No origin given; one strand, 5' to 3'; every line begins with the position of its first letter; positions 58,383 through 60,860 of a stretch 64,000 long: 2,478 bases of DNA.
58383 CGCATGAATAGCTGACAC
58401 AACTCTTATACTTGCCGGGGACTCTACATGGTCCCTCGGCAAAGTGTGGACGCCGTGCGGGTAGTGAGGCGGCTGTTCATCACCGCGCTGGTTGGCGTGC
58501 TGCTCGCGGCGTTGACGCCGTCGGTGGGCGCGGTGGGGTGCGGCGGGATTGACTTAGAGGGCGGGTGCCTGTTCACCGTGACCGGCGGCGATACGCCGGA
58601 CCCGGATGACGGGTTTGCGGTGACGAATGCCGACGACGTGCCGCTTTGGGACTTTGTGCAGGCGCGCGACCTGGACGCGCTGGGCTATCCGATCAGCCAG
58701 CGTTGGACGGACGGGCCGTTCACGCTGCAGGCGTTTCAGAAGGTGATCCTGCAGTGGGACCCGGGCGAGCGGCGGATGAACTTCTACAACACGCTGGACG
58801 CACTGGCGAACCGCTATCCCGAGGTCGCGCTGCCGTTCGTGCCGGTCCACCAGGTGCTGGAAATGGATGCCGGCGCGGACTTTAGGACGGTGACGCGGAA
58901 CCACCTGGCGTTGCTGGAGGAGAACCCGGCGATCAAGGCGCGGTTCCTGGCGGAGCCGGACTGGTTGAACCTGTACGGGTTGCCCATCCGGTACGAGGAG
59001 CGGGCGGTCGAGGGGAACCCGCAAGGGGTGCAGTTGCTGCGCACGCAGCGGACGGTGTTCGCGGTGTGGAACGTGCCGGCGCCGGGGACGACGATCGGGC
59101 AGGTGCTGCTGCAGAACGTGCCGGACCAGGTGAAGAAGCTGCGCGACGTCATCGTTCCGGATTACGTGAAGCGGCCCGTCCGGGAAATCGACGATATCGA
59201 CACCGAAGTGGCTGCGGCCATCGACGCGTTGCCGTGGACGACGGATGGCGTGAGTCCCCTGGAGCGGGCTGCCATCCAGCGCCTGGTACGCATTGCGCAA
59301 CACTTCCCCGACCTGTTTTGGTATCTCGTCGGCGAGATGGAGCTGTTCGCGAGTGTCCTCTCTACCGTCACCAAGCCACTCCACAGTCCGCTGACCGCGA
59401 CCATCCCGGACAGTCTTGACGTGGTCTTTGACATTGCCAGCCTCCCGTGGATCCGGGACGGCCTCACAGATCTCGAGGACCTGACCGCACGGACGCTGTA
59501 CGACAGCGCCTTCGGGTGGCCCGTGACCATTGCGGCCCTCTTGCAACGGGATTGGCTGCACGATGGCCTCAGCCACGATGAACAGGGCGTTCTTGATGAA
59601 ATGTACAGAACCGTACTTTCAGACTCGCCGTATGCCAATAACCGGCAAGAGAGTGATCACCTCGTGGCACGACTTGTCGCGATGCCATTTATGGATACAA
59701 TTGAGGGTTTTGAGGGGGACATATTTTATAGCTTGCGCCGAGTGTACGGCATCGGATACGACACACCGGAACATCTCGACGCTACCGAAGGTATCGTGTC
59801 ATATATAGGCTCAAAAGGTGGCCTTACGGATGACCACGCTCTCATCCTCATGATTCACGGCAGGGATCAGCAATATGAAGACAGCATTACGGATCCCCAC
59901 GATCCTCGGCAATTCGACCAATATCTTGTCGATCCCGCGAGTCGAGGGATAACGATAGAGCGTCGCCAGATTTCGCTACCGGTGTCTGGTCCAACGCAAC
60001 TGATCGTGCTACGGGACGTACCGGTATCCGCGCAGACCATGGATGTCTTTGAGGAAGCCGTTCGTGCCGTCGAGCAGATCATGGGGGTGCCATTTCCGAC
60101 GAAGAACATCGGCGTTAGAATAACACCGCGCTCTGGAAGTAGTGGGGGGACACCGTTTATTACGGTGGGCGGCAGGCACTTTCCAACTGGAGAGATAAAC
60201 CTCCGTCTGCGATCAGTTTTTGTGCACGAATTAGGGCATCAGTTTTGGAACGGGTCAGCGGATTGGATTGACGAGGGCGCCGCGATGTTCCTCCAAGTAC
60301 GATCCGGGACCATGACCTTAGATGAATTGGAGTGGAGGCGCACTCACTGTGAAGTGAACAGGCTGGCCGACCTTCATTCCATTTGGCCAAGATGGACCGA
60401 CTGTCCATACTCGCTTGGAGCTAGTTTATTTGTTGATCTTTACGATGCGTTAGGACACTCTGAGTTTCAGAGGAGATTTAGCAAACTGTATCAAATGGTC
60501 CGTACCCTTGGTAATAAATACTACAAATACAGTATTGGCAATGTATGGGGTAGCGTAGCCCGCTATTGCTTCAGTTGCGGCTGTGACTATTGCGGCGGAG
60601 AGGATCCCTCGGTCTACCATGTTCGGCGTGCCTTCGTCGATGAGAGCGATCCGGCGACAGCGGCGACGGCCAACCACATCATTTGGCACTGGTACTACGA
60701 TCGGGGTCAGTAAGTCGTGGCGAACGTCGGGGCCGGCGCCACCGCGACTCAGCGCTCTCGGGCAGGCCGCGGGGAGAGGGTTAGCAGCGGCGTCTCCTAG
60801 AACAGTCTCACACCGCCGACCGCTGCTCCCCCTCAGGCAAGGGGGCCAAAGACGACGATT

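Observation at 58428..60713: Two secreted peptidases share an unassigned N-terminal domain of about 200 aa; the HExxH gene is a GC mosaic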

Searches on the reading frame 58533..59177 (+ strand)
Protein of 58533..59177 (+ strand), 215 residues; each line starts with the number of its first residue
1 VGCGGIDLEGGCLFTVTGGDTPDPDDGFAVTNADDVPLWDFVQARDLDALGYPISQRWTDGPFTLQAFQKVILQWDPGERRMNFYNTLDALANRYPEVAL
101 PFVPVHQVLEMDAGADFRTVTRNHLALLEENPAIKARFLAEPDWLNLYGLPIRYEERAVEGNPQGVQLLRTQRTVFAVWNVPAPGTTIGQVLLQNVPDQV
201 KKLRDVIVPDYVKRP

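Call 31: predict_structure(alignment_id=A1)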
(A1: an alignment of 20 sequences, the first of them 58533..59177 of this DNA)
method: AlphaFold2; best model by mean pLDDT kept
length: 215 residues; sequences in the alignment: 20
mean_pLDDT: 92.7   pTM: 0.87
mean pLDDT of the five models: 92.7, 91.3, 90.0, 79.4, 74.0
residues with pLDDT >= 90: 183; 70-90: 23; 50-70: 8; < 50: 1
segments of 3 or more residues with pLDDT < 50: none
pLDDT, mean of each block of 10 residues (from residue 1): 83 76 79 95 90 95 96 97 95 95 94 96 98 97 93 96 94 96 92 94 95 90
secondary structure, 60 per line:
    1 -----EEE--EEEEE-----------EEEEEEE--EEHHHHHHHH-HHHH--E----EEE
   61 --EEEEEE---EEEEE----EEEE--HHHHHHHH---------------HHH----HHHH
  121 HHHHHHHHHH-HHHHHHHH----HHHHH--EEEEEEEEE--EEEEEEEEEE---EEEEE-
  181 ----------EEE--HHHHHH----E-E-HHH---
elements in order: E6-8 E11-15 E27-33 H38-45 H47-50 E58-60 E63-68 E72-76 E81-84 H87-94 H117-130 H132-139 H144-148 E151-159 E162-171 E175-179 E191-193 H196-201
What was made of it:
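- The AF2 model has pLDDT 92.7 and pTM 0.87 (call 31).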

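Call 35: fold_search(model_id=the predicted structure, library=pdb)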
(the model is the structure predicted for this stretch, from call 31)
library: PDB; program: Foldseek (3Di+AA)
matches with E <= 10: 536; with E <= 0.001: 0
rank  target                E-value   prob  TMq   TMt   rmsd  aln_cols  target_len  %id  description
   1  6swz                  1.7e-02  0.82  0.28  0.28  14.3       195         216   10  Structure of the C-terminal domain of C. glutamicum mycoloyltransferase A (released 2020-03-04)
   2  5wlc_LH               3.2e-01  0.18  0.14  0.04  13.9       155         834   10  The complete structure of the small subunit processome (released 2017-09-27)
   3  9f9v_B                5.4e-01  0.77  0.15  0.09   2.0        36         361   22  Crystal structure of 892_05174 from Planctomycetota strain 892 (released 2025-01-08)
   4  6fhm_A                5.4e-01  0.03  0.11  0.12  18.8       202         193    9  Crystal structure of the F47E mutant of the lipoprotein localization factor, LolA (released 2018-07-25)
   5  5h3s_A                6.0e-01  0.15  0.17  0.06  13.4       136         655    7  apo form of GEMIN5-WD (released 2016-12-28)
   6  6qld_O                6.0e-01  0.08  0.15  0.16  18.0       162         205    7  Structure of inner kinetochore CCAN-Cenp-A complex (released 2019-10-02)
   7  8rg3_B                6.8e-01  0.69  0.15  0.09   2.0        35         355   17  Crystal structure of PbFucA from Planctomycetes bacterium K23_9 in P 1 21 1 (released 2025-01-01)
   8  2clt_A                7.2e-01  0.35  0.14  0.09   4.6        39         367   18  Crystal structure of the active form (full-length) of human fibroblast collagenase. (released 2006-08-09)
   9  2jxy_MODEL_1_A        7.2e-01  0.11  0.16  0.18  14.7       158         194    8  Solution structure of the hemopexin-like domain of MMP12 (released 2008-05-27)
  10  8rg5_B                7.6e-01  0.69  0.15  0.09   2.0        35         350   17  Crystal structure of PbFucA from Planctomycetes bacterium K23_9 in P 4 21 2 (released 2025-01-01)
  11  6psm_F                7.6e-01  0.11  0.14  0.07  11.8        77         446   19  Crystal structure of PsS1_19B C77S in complex with kappa-neocarrabiose (released 2019-09-25)
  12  7om8_Z                7.6e-01  0.05  0.13  0.17  14.8       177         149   10  Beta2 appendage domain of AP2 bound to terminal domains beneath the hub of the 28 triskelia mini clathrin coat complex (released 2021-08-11)
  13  8pu0_A                8.0e-01  0.07  0.12  0.03  14.1       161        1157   10  Cryo-EM structure of human Elp123 in complex with tRNA, desulpho-CoA, 5'-deoxyadenosine and methionine (released 2024-04-17)
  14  9f9v_A                8.5e-01  0.66  0.15  0.09   1.7        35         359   23  Crystal structure of 892_05174 from Planctomycetota strain 892 (released 2025-01-08)
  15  8rg5_A                9.5e-01  0.60  0.15  0.09   2.0        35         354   17  Crystal structure of PbFucA from Planctomycetes bacterium K23_9 in P 4 21 2 (released 2025-01-01)
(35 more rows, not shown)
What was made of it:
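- On LGFP repeat (PF08310): It is the top Foldseek hit, but E is 0.017, TM 0.28 and rmsd 14 A (call 35).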

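Call 36: search_protein_representatives(alignment_id=A1)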
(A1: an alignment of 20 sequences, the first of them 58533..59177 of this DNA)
Query: 20 sequences, 195 profile positions. Proteins with E-value up to 0.001 (for the whole library): 1947; up to 1e-10: 1142; up to 1e-30: 693. The best 150 are listed.
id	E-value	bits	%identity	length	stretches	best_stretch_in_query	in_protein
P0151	5.4e-102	355.7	-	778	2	2-192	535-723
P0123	2.2e-81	288.4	-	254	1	3-194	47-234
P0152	6.6e-81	286.9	-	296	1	2-194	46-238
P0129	3.9e-80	284.4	-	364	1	3-194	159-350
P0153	7.2e-80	283.5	-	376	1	2-194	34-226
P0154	8.8e-79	280.0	-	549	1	2-194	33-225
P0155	1.4e-78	279.3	-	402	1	2-194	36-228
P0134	2.3e-78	278.6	-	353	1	2-195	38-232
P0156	4.0e-78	277.8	-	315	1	2-195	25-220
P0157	4.8e-78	277.6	-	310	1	2-195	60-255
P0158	5.6e-78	277.4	-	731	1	2-194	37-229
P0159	6.2e-78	277.2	-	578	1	2-194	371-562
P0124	1.1e-77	276.4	-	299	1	2-194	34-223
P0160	2.6e-77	275.2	-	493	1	2-195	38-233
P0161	4.1e-77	274.5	-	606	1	2-194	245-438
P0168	2.7e-76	271.9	-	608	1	2-194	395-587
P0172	5.9e-76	270.8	-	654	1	2-194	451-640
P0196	1.7e-73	262.8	-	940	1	2-194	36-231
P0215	2.3e-71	255.7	-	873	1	2-194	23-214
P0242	2.3e-69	249.2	-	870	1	2-194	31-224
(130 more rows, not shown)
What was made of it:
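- Family size is 1,947 clusters at 50% identity with E<=1e-3, 693 of them at E<=1e-30 (call 36).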

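Call 40: search_protein_families(library=pfam, alignment_id=A3, max_evalue=0.00001)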
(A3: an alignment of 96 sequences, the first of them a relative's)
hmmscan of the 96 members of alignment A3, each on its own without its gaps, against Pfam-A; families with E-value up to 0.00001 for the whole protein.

A. member 1, P0151 (778 aa): 1 family
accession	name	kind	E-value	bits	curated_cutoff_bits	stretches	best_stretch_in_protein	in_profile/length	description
PF17210.9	SdrD_B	-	3.8e-08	33.9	29.7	0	404-456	6-58/112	SdrD B-like domain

B. families by the number of members that match (of 96 scanned): 74 families (the first 25 are shown)
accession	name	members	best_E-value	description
PF00560.39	LRR_1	4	8.6e-40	Leucine Rich Repeat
PF01520.23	Amidase_3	4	9.9e-39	N-acetylmuramoyl-L-alanine amidase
PF13855.12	LRR_8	4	1.9e-32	Leucine rich repeat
PF12799.13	LRR_4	4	7.6e-31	Leucine Rich repeats (2 copies)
PF23598.1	LRR_14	4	3.4e-25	Leucine-rich repeat region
PF00150.24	Cellulase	3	5.7e-09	Cellulase (glycosyl hydrolase family 5)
PF07676.18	PD40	2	2.2e-74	WD40-like Beta Propeller Repeat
PF13365.12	Trypsin_2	2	7.6e-32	Trypsin-like peptidase domain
PF00704.34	Glyco_hydro_18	2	2.6e-29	Glycosyl hydrolases family 18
PF00930.27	DPPIV_N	2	1e-21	Dipeptidyl peptidase IV (DPP IV) N-terminal region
PF08239.17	SH3_3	2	6.5e-19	Bacterial SH3 domain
PF00188.32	CAP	2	1.4e-17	Cysteine-rich secretory protein family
PF11790.14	Glyco_hydro_cc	2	2.3e-13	Glycosyl hydrolase catalytic core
PF00768.25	Peptidase_S11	1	6.4e-59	D-alanyl-D-alanine carboxypeptidase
PF13540.12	RCC1_2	1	4.2e-52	Regulator of chromosome condensation (RCC1) repeat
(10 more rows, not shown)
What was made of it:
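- Its cargo is extremely diverse (call 40).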

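Call 48: search_solved_structures(query=A1, max_evalue=10, show_alignments=2)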
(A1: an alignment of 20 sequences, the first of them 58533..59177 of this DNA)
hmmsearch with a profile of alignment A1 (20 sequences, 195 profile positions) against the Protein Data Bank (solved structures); distinct sequences matched with E-value up to 10: 2.
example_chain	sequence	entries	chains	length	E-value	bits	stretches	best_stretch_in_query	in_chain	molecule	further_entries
2fck_A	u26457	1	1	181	0.72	12.6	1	33-68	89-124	ribosomal-protein-serine acetyltransferase, putative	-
4xzr_A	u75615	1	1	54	0.93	12.3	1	97-140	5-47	Inner nuclear membrane protein SRC1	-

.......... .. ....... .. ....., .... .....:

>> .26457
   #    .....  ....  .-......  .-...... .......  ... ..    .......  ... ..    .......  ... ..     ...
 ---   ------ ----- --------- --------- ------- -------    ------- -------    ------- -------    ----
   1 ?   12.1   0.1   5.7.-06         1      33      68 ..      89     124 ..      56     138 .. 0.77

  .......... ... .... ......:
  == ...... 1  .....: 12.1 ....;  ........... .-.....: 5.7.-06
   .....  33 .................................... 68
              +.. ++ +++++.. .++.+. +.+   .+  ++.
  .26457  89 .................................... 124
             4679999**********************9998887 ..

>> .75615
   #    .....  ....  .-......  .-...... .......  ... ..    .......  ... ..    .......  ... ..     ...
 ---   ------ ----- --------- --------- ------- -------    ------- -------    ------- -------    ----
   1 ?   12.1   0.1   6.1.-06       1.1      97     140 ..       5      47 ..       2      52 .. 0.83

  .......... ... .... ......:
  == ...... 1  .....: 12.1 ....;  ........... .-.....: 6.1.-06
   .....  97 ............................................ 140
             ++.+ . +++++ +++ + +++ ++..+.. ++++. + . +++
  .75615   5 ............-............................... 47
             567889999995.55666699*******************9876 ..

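Call 49: search_protein_families(library=pfam, alignment_id=A1, max_evalue=10)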
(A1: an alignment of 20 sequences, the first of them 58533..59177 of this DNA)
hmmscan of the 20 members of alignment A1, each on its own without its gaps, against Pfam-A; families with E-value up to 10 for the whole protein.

A. member 1, window:58533-59177:+ (215 aa): 0 families

B. families by the number of members that match (of 20 scanned): 5 families
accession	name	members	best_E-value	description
PF00397.32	WW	1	0.037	WW domain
PF08310.17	LGFP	1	0.046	LGFP repeat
PF23518.1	WW_2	1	0.085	WW domain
PF03640.20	Lipoprotein_15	1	0.093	Secreted repeat of unknown function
PF02012.26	BNR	1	0.75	BNR/Asp-box repeat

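Call 63: list_cluster_members(proteins=[P0151, P0154, P0158, P0159, P0161, P0168, P0172, P0196, P0215, P0242])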
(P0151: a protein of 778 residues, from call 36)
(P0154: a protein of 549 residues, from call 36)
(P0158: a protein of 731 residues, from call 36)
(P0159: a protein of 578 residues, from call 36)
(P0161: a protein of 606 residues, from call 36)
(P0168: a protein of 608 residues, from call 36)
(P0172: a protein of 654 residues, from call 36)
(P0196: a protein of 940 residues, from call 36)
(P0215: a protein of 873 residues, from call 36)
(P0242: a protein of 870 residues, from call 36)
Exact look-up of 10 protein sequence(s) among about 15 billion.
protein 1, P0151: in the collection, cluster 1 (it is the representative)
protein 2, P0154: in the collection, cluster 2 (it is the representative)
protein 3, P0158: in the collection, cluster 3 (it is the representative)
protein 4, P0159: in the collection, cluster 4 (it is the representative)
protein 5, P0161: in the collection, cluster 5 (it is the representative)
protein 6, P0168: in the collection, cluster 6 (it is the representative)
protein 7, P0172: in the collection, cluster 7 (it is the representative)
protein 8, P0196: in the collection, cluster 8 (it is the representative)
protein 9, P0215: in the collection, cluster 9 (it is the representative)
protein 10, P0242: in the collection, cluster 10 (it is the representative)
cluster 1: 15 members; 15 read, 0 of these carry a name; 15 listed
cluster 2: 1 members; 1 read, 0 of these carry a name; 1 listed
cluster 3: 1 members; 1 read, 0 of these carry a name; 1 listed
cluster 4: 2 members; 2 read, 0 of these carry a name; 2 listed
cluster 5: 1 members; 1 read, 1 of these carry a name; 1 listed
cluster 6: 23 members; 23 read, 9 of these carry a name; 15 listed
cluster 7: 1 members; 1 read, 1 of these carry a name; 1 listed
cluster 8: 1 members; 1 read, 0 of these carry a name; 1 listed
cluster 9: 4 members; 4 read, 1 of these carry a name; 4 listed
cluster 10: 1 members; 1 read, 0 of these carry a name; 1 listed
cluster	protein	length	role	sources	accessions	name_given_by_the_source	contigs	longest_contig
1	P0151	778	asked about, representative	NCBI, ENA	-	-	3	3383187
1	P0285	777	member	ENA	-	-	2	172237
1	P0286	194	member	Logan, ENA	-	-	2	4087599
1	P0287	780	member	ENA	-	-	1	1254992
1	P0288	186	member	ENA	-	-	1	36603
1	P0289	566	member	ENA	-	-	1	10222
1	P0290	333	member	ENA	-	-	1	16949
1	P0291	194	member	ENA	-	-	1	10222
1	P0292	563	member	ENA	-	-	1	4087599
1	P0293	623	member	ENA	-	-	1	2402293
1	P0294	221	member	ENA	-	-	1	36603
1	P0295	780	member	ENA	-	-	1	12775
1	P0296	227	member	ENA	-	-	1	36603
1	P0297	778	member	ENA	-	-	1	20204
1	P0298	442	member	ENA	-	-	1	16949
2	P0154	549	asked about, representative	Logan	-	-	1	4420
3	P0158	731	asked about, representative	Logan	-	-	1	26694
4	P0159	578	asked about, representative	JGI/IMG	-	-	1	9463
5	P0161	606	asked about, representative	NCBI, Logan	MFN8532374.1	MAG: hypothetical protein U0556_02365 [Dehalococcoidia bacterium]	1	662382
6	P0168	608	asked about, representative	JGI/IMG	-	hypothetical protein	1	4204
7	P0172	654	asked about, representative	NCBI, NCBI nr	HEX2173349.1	MAG TPA: hypothetical protein VHL09_13000 [Dehalococcoidia bacterium] | hypothetical protein [Dehalococcoidia bacterium]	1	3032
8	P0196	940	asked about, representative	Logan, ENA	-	-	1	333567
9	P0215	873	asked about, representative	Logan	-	-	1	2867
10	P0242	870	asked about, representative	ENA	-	-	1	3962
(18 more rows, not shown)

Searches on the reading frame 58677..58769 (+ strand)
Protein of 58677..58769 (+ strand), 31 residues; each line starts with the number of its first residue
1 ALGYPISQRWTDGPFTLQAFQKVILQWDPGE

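Call 67: search_solved_structures(query=A5, max_evalue=10, show_alignments=3)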
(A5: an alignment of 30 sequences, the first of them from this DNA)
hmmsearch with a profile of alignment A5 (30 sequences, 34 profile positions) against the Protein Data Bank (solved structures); distinct sequences matched with E-value up to 10: 0.

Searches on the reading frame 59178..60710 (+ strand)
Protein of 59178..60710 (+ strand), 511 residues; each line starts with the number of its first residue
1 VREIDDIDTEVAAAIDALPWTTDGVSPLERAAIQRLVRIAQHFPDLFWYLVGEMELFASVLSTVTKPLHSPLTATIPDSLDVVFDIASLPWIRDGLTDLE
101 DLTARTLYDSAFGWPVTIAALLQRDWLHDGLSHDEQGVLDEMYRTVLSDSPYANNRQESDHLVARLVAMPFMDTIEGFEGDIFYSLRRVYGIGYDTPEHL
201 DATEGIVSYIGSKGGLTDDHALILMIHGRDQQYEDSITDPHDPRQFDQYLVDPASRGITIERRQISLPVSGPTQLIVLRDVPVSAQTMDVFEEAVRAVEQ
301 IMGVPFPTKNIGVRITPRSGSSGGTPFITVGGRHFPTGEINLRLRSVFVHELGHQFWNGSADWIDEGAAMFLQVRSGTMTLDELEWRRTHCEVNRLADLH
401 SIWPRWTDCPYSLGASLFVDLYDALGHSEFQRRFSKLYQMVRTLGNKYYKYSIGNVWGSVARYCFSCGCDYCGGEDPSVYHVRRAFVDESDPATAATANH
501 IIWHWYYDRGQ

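Call 57: find_homologous_proteins(query=A4, max_evalue=0.001)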
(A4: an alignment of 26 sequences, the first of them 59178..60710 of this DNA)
Query A4 (26 sequences) (511 aa, profile of the alignment): 15 proteins with E <= 0.001 among 8000 candidates.
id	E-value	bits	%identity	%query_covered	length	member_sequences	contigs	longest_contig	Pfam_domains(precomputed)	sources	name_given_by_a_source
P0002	4.3e-182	624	68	98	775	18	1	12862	-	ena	-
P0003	6.0e-179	614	65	100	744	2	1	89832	-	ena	-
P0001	2.7e-173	595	91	100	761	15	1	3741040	-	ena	-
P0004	3.0e-165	569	53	99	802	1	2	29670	-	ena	-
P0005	3.0e-162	559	51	99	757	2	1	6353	-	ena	-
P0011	4.5e-160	552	43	98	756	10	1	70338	-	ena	-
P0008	4.5e-158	545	49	97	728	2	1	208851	-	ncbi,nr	ncbi:MAG: hypothetical protein OXG33_13060 [Chloroflexi bacterium]|nr:hypothetical protein [Chlorofl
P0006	3.2e-157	542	51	99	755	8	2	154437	-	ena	-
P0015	2.8e-152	526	38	99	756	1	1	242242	-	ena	-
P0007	2.4e-145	503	45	98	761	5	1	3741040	-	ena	-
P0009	1.6e-121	424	53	77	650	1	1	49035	-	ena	-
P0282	3.4e-112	394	76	67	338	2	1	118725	-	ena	-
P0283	5.1e-110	387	50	71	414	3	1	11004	-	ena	-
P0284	1.4e-101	359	26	83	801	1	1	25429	-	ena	-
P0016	9.2e-41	158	78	31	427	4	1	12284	-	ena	-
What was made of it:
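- Tried and rejected: Search for cargo without the module or in lower-GC hosts: the word-indexed profile search returned only 15 family members (call 57).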

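Call 88: find_related_loci(query=A6, collection=metagenome_contigs, flank=3000)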
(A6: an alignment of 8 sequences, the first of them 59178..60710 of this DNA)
Query A6 (511 aa) in metagenome_contigs; peptide patterns used: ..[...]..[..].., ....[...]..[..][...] (x = any residue, [..] = any of these).
83 stretches matched a pattern, but none encodes a relative of the query by tblastn (E <= 1e-3).
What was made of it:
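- No lower-GC relative or module-less cargo was found (calls 57, 88).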
